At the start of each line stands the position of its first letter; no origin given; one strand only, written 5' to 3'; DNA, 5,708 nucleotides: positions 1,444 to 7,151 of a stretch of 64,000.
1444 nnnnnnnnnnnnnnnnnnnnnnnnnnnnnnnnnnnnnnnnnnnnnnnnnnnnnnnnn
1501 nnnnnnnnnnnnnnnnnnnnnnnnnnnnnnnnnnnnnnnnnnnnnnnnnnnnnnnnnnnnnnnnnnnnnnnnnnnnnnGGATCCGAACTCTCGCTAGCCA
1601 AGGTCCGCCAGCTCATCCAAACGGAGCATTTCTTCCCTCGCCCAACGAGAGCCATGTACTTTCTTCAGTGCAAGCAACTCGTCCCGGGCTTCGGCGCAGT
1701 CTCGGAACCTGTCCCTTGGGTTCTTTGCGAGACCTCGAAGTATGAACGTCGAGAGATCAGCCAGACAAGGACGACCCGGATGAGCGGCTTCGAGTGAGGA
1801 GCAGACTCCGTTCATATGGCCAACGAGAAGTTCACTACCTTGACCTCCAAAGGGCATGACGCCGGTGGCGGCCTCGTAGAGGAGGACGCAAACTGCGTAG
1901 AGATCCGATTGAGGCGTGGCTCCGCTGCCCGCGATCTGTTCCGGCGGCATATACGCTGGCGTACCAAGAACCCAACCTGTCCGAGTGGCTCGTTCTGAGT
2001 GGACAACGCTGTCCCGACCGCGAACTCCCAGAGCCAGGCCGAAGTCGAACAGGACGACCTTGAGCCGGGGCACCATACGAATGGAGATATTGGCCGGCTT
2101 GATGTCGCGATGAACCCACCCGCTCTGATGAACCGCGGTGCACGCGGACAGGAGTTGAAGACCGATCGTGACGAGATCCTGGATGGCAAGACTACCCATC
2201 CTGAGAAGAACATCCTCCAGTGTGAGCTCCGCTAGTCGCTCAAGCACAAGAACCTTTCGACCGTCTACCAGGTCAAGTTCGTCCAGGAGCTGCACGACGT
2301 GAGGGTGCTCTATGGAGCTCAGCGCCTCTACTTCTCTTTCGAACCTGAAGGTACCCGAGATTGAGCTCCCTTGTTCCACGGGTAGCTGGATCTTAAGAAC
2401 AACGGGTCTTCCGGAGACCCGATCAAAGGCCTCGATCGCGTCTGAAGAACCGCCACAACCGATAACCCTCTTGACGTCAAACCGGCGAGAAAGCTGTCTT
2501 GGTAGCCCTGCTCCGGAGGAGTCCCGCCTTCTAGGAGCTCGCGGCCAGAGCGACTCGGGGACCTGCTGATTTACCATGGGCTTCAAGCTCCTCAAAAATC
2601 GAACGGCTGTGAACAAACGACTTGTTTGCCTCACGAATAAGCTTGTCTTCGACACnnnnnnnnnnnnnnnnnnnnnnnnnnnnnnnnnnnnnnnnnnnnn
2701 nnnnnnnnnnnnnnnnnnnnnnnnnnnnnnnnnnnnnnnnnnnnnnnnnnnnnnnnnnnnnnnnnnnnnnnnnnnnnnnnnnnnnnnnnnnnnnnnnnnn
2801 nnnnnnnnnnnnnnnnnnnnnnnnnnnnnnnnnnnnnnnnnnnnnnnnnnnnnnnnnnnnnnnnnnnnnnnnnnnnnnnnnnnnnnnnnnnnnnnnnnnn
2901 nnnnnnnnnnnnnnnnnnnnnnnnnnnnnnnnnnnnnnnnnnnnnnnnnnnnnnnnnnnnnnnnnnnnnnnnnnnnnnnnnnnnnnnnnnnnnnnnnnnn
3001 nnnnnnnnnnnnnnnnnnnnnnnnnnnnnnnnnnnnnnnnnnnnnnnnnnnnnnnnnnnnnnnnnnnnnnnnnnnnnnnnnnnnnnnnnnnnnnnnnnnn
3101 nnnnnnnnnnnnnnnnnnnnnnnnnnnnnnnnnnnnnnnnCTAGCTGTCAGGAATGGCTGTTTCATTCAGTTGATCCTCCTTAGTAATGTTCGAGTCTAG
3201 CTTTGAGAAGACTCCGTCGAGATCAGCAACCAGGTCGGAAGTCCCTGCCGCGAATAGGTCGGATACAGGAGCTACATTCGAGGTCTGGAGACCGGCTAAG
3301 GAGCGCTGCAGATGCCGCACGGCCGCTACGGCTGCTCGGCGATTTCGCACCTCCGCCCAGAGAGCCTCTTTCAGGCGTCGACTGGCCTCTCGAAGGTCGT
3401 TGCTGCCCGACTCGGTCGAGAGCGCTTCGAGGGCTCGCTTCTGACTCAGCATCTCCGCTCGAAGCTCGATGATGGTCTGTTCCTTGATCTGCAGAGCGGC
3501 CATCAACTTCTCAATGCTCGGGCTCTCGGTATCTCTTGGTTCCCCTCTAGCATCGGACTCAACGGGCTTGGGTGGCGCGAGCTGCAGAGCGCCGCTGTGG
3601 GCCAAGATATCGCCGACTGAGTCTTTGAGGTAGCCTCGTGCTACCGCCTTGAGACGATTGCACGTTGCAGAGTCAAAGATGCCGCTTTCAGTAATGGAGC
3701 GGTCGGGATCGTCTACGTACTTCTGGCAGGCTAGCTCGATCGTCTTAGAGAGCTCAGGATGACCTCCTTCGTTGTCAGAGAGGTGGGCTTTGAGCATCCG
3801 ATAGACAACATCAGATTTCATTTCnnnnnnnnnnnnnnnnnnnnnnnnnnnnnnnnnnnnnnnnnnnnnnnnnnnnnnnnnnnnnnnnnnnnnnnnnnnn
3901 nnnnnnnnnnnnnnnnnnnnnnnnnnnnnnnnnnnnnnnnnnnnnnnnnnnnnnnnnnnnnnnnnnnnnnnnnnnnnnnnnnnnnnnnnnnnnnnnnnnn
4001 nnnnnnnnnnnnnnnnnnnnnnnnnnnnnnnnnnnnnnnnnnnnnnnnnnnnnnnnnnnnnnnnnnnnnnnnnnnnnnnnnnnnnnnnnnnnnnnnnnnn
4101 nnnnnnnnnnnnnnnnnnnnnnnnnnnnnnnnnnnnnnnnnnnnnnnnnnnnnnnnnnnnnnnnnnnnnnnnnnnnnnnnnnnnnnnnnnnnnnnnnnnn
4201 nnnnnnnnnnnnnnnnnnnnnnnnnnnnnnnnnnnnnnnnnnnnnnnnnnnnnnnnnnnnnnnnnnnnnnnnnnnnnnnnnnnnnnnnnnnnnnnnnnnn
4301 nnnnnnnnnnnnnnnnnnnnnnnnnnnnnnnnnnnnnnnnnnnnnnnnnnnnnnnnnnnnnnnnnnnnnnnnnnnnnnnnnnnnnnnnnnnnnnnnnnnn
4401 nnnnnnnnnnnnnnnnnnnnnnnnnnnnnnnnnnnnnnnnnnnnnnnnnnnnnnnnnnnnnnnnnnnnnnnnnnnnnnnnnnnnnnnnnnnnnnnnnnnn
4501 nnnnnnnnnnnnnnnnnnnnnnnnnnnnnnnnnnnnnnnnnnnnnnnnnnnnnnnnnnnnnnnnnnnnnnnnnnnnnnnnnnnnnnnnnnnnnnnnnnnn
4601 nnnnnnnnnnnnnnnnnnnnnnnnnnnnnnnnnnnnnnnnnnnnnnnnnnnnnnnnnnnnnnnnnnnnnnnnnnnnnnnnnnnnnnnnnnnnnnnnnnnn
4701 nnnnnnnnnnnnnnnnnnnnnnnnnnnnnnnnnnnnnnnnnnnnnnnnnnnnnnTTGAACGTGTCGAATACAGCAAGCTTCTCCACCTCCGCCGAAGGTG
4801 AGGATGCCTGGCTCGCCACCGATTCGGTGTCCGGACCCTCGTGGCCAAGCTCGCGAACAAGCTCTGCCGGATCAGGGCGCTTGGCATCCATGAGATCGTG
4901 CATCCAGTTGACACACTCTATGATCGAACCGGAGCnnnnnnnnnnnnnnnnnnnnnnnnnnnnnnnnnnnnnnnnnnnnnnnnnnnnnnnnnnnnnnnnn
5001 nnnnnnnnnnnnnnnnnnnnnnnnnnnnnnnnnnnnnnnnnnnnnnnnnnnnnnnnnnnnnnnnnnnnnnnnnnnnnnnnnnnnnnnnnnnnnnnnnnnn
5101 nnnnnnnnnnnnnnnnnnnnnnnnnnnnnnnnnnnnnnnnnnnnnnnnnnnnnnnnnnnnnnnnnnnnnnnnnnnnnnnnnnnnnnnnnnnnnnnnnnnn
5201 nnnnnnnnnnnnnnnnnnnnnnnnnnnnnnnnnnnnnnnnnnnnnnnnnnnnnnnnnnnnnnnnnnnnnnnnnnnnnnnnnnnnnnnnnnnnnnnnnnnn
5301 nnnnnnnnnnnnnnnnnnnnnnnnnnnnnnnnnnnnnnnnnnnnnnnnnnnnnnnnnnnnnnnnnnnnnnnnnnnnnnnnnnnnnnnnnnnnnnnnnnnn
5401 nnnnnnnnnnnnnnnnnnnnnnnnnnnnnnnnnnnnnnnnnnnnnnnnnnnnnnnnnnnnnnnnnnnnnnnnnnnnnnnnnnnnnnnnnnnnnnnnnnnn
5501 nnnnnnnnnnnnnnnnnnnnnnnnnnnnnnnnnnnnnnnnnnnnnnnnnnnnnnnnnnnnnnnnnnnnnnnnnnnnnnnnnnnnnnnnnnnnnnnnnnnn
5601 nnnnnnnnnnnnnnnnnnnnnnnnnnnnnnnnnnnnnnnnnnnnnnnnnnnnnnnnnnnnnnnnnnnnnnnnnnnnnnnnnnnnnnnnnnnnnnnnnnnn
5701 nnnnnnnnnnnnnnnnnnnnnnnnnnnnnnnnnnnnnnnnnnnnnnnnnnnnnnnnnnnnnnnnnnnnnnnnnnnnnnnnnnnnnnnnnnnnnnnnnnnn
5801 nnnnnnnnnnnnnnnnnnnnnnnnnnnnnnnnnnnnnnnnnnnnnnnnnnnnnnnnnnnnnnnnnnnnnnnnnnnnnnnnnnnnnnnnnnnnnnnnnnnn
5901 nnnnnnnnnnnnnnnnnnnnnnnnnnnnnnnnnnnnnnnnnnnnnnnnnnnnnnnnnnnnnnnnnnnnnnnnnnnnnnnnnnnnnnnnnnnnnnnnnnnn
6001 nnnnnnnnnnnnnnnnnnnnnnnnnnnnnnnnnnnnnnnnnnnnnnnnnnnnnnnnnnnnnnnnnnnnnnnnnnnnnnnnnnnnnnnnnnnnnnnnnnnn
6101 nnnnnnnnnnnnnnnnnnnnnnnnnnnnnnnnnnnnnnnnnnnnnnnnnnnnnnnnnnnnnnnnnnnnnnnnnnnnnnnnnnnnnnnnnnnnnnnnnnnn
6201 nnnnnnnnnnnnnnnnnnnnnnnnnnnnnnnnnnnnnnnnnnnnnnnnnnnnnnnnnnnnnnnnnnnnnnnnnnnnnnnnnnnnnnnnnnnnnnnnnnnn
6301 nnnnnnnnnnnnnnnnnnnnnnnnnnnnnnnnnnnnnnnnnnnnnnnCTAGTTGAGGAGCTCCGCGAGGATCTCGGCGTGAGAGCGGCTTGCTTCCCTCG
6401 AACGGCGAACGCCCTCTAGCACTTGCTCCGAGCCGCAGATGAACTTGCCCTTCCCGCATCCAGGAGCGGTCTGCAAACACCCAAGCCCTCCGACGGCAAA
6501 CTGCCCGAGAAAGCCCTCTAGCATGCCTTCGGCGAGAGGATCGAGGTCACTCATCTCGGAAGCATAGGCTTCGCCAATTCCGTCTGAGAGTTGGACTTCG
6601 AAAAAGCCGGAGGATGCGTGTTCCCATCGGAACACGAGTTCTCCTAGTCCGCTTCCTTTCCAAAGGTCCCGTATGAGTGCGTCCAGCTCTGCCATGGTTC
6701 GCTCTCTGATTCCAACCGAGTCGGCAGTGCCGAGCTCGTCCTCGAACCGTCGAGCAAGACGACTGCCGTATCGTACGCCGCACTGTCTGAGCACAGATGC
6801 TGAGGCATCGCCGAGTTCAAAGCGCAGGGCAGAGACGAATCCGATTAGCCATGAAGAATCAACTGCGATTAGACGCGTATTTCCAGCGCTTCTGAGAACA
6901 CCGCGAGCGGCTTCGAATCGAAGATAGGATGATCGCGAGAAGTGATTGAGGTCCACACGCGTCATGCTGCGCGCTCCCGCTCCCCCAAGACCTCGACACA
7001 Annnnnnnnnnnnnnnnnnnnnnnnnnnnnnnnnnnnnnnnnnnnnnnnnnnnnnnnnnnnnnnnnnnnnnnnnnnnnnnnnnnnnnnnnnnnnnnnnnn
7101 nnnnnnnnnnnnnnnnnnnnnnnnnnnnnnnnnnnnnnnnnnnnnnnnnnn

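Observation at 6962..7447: Phycobiliprotein homologue in a non-photosynthetic context, keeping the bilin-contacting Arg-Asp pair but lacking the thioether Cys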

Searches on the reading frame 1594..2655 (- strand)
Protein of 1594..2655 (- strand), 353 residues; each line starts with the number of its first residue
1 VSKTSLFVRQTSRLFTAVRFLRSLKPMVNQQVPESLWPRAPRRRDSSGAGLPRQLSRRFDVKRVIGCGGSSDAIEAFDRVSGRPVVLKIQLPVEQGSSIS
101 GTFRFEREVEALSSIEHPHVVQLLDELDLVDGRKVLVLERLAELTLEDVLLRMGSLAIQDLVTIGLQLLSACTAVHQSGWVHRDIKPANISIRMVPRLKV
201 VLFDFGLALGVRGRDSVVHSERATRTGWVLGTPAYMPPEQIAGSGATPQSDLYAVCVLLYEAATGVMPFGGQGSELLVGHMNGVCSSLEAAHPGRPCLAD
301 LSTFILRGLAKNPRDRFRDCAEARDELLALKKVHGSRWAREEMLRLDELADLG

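Call 3: search_protein_families(library=pfam, proteins=[window:1594-2655:-], max_evalue=1)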
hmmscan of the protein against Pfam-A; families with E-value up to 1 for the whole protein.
window:1594-2655:- (353 aa): 5 families
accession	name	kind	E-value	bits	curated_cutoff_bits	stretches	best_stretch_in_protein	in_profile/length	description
PF00069.31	Pkinase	-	1.9e-32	113.2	31.7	1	60-317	2-252/263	Protein kinase domain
PF07714.23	PK_Tyr_Ser-Thr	-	4.8e-18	65.8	23.1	1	83-316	29-248/258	Protein tyrosine and serine/threonine kinase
PF03109.22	ABC1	-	0.00028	20.5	22.9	1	104-208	119-214/244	ABC1 atypical kinase-like domain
PF19974.5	TCAD9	-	0.0058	16.3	40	1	128-205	247-321/429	Ternary complex associated domain 9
PF17667.7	Pkinase_fungal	-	0.29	10.3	24.1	1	176-252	304-376/387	Fungal protein kinase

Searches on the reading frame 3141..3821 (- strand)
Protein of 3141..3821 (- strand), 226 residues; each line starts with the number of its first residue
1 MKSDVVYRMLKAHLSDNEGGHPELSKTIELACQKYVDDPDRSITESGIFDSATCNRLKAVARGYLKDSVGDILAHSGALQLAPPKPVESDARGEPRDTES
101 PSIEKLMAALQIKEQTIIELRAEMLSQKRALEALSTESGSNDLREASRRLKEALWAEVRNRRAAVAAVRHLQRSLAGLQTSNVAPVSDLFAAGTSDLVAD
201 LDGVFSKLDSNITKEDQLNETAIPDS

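Call 3: search_protein_families(library=pfam, proteins=[window:3141-3821:-], max_evalue=1)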
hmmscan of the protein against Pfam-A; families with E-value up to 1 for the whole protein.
window:3141-3821:- (226 aa): 3 families
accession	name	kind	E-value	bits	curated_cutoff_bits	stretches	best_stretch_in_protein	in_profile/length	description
PF22216.1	Sas-6_C_CC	-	0.031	14.9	27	1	112-146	21-53/57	Spindle assembly abnormal protein 6 homolog, C-terminal coiled coil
PF01939.22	NucS_C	-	0.067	13.6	24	1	153-192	45-85/124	Endonuclease NucS C-terminal domain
PF00392.27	GntR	-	0.27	11.4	27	0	142-164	40-62/64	Bacterial regulatory proteins, gntR family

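Call 66: search_protein_families(library=ncbifam, proteins=[window:3141-3821:-], max_evalue=0.01)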
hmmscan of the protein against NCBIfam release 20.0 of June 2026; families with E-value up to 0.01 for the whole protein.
window:3141-3821:- (226 aa): 0 families

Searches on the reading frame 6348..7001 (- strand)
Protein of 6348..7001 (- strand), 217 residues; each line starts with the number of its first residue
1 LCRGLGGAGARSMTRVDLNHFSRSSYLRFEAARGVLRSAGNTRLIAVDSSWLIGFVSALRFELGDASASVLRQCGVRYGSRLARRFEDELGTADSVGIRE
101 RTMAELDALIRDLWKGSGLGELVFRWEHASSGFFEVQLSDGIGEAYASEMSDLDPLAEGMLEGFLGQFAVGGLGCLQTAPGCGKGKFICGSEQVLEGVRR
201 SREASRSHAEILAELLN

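Call 3: search_protein_families(library=pfam, proteins=[window:6348-7001:-], max_evalue=1)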
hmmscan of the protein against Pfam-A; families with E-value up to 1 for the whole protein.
window:6348-7001:- (217 aa): 0 families

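Call 66: search_protein_families(library=ncbifam, proteins=[window:6348-6965:-], max_evalue=0.01)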
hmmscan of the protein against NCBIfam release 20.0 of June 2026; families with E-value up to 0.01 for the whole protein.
window:6348-6965:- (205 aa): 0 families
